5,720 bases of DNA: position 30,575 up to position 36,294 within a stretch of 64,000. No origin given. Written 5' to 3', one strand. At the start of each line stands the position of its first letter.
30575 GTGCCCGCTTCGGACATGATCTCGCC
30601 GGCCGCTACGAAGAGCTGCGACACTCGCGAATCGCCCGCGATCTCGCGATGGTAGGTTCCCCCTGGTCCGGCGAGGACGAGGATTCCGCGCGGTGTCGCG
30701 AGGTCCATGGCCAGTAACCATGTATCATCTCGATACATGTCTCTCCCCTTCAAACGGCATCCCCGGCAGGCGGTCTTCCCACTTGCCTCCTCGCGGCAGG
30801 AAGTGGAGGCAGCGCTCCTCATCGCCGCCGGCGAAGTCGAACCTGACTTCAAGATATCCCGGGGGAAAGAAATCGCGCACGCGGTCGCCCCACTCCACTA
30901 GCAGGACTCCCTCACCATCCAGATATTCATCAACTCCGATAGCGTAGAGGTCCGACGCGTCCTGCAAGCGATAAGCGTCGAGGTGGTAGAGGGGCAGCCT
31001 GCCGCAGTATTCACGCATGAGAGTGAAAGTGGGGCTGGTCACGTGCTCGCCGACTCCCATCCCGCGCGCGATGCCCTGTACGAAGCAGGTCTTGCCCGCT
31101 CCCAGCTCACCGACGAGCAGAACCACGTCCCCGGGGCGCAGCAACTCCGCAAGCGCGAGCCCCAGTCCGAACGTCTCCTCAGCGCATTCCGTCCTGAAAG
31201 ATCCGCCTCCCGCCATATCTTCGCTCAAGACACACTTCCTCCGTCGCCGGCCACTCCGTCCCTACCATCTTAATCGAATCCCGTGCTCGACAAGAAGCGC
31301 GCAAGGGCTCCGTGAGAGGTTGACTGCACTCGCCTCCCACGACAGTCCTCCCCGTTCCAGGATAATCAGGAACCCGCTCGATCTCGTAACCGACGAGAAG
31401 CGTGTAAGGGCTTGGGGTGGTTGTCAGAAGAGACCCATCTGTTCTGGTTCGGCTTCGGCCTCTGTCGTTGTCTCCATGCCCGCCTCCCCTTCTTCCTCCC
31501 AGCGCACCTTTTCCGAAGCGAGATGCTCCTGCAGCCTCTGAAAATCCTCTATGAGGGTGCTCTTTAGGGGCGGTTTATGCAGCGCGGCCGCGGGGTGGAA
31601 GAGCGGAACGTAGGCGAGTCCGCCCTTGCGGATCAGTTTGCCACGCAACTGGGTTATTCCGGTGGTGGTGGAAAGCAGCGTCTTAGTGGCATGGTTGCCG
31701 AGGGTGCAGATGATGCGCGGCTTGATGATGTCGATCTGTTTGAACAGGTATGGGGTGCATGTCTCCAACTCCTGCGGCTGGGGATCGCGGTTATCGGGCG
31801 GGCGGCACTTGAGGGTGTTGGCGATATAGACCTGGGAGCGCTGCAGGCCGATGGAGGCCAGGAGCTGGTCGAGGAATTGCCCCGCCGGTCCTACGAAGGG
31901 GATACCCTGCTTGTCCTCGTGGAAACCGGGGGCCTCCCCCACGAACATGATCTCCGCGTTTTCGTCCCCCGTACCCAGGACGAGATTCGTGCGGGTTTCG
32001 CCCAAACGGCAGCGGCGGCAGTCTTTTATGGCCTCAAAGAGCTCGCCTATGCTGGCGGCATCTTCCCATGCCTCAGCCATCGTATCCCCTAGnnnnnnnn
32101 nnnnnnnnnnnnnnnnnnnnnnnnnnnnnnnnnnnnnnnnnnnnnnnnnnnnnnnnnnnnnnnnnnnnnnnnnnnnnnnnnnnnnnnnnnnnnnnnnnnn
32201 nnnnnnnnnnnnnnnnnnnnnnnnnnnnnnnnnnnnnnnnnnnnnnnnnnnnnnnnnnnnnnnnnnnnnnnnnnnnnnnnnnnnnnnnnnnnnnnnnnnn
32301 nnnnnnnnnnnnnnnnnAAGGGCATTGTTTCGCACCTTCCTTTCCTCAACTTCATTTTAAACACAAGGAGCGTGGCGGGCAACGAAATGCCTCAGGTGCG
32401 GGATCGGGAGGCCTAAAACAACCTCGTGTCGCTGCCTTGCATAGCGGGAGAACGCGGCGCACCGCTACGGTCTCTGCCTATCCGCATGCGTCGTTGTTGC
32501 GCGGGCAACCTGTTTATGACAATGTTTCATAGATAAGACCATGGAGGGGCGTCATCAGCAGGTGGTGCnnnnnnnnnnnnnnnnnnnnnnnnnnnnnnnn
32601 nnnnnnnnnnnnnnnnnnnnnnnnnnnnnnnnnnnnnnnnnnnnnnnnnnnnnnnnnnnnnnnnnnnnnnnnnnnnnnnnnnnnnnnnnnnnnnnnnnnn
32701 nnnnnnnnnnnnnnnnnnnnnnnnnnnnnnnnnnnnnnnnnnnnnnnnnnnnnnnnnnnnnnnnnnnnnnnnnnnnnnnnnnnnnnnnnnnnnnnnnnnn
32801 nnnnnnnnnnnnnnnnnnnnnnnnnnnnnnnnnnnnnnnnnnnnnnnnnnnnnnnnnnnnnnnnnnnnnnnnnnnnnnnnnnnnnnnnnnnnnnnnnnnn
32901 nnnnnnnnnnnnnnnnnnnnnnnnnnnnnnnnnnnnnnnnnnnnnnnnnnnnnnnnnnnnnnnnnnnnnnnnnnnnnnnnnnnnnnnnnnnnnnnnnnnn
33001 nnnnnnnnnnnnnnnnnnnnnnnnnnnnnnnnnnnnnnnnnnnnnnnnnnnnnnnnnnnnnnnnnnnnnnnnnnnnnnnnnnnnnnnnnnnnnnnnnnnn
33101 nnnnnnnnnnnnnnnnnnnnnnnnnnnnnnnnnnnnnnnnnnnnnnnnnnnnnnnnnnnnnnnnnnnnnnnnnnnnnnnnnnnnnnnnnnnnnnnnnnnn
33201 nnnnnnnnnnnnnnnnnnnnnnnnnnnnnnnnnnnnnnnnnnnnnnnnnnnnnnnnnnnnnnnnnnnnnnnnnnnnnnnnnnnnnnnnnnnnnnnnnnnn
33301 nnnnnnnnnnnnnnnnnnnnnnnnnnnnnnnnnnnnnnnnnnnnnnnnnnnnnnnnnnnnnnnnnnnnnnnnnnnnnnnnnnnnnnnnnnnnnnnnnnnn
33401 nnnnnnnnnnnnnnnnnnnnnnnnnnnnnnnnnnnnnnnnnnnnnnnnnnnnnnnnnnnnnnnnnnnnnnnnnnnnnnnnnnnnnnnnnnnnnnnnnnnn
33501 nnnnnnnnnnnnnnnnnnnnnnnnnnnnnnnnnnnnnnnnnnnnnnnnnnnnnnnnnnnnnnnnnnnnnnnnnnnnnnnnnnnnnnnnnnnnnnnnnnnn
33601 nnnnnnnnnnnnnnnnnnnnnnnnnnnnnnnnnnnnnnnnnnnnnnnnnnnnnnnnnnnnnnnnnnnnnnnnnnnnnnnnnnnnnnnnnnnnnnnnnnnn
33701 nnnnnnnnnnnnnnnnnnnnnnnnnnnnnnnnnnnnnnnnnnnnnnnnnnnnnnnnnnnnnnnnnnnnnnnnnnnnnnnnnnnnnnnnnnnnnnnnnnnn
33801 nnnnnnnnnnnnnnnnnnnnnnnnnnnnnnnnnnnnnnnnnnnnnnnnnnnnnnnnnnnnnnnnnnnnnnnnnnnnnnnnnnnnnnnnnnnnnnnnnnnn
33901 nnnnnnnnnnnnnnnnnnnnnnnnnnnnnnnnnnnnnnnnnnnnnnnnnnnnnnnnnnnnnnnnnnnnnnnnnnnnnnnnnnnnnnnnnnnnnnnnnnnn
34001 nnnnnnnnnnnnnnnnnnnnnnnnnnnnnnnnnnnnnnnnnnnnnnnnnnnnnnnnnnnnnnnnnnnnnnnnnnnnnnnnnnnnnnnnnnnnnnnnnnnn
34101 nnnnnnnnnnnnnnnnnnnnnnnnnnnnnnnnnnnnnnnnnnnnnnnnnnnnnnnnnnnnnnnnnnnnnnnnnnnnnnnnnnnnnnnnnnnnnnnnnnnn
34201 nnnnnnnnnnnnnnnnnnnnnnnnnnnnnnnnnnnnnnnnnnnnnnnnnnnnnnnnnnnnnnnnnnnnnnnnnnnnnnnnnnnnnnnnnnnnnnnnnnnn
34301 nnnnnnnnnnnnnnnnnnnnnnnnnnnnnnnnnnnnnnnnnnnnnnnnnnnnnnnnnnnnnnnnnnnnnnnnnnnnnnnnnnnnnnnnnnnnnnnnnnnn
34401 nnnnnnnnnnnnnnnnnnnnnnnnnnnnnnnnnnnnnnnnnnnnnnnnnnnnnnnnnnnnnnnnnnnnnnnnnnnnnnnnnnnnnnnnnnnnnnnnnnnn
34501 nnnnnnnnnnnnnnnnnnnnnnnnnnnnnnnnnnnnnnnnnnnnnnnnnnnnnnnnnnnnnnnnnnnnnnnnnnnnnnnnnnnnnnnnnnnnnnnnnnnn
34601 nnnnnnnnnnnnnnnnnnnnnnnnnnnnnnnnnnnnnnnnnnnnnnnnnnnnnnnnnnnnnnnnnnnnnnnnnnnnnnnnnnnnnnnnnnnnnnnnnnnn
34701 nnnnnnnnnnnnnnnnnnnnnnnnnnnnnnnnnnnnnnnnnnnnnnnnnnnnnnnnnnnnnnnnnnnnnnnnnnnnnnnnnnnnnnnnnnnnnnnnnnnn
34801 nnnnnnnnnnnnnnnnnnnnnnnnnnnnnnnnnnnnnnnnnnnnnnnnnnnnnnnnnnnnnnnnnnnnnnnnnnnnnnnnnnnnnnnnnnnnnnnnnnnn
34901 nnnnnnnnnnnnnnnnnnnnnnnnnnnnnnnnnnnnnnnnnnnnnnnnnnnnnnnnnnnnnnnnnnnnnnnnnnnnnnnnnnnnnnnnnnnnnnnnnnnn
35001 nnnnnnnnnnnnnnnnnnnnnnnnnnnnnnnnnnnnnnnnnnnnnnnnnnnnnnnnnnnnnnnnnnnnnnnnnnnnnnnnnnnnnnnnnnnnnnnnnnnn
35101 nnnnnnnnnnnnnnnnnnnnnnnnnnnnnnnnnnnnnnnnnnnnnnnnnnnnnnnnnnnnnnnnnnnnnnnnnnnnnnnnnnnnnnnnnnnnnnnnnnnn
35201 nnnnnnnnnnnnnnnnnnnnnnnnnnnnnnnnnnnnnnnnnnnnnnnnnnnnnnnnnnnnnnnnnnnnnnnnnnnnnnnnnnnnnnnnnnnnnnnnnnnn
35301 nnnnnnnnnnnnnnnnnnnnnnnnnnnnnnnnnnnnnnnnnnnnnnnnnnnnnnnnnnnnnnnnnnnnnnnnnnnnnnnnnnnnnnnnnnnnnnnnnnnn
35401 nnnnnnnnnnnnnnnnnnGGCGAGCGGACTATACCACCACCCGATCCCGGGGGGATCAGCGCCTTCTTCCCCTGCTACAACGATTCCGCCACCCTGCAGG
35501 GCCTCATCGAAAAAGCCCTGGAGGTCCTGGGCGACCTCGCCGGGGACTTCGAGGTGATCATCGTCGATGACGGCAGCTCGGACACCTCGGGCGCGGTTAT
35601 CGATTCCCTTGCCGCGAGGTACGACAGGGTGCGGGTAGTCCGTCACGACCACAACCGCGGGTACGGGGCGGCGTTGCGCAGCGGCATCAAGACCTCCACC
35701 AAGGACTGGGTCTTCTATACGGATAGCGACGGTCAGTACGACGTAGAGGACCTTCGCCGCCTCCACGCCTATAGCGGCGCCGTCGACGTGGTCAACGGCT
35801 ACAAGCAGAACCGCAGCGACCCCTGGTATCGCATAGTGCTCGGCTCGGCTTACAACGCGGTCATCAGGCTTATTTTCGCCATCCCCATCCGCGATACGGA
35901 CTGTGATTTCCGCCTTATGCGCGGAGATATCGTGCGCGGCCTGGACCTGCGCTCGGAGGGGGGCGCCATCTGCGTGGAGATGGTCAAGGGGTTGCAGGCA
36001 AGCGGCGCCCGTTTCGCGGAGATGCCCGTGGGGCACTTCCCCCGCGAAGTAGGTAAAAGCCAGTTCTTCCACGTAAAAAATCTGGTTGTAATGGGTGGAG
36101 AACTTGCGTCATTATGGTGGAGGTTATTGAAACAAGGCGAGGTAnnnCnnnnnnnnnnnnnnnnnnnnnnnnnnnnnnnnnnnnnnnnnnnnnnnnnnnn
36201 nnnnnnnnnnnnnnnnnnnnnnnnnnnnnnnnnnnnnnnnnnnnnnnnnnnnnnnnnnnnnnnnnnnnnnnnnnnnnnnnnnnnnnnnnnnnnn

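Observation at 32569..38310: Single-polypeptide fusion of a YfhO-like GT-C transferase with its GT2 partner, clustered with SDR and DegT aminotransferase (Arn-like logic)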

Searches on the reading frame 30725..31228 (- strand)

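Call 8: search_protein_families(library=pfam, proteins=[window:30725-31228:-], max_evalue=0.001)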
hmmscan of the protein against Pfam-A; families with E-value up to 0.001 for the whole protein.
window:30725-31228:- (167 aa): 1 family
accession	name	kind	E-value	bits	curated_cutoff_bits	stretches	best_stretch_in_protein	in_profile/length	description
PF02367.23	TsaE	-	5.1e-38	130.4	26.6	1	16-132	4-120/128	Threonylcarbamoyl adenosine biosynthesis protein TsaE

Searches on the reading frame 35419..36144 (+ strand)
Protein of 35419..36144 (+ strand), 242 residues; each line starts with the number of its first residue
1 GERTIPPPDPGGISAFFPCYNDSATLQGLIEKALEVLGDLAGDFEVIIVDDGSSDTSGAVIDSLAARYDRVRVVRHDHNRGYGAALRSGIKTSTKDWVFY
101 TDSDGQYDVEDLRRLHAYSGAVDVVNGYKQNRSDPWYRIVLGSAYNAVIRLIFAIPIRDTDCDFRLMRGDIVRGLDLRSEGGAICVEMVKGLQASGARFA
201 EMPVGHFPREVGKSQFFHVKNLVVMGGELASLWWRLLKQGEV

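Call 69: search_solved_structures(query=window:35419-36144:+, max_evalue=1e-8, show_alignments=4)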
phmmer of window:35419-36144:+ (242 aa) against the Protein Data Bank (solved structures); distinct sequences matched with E-value up to 1e-8: 8.
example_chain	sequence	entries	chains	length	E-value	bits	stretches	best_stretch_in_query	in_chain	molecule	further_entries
9hwj_A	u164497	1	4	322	2.9e-20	76.1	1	13-222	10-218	Undecaprenyl-phosphate 4-deoxy-4-formamido-L-arabinose transferase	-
9bhc_C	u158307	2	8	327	7.7e-17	64.9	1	13-222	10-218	Undecaprenyl-phosphate 4-deoxy-4-formamido-L-arabinose transferase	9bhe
8vxh_A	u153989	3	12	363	9.8e-17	64.6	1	13-222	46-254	Undecaprenyl-phosphate 4-deoxy-4-formamido-L-arabinose transferase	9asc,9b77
5mlz_A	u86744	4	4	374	5e-11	45.9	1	13-206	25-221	Dolichol monophosphate mannose synthase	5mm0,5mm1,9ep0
3bcv_A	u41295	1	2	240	3.4e-10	43.1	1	13-110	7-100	Putative glycosyltransferase protein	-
5ekp_C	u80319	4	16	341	3.9e-10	42.9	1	13-176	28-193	Uncharacterized glycosyltransferase sll0501 | Glycosyltransferase sll0501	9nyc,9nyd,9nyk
5eke_A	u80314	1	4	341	3.9e-10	42.9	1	13-176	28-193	Uncharacterized glycosyltransferase sll0501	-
9nye_A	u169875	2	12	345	4e-10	42.9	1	13-176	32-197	Glycosyltransferase sll0501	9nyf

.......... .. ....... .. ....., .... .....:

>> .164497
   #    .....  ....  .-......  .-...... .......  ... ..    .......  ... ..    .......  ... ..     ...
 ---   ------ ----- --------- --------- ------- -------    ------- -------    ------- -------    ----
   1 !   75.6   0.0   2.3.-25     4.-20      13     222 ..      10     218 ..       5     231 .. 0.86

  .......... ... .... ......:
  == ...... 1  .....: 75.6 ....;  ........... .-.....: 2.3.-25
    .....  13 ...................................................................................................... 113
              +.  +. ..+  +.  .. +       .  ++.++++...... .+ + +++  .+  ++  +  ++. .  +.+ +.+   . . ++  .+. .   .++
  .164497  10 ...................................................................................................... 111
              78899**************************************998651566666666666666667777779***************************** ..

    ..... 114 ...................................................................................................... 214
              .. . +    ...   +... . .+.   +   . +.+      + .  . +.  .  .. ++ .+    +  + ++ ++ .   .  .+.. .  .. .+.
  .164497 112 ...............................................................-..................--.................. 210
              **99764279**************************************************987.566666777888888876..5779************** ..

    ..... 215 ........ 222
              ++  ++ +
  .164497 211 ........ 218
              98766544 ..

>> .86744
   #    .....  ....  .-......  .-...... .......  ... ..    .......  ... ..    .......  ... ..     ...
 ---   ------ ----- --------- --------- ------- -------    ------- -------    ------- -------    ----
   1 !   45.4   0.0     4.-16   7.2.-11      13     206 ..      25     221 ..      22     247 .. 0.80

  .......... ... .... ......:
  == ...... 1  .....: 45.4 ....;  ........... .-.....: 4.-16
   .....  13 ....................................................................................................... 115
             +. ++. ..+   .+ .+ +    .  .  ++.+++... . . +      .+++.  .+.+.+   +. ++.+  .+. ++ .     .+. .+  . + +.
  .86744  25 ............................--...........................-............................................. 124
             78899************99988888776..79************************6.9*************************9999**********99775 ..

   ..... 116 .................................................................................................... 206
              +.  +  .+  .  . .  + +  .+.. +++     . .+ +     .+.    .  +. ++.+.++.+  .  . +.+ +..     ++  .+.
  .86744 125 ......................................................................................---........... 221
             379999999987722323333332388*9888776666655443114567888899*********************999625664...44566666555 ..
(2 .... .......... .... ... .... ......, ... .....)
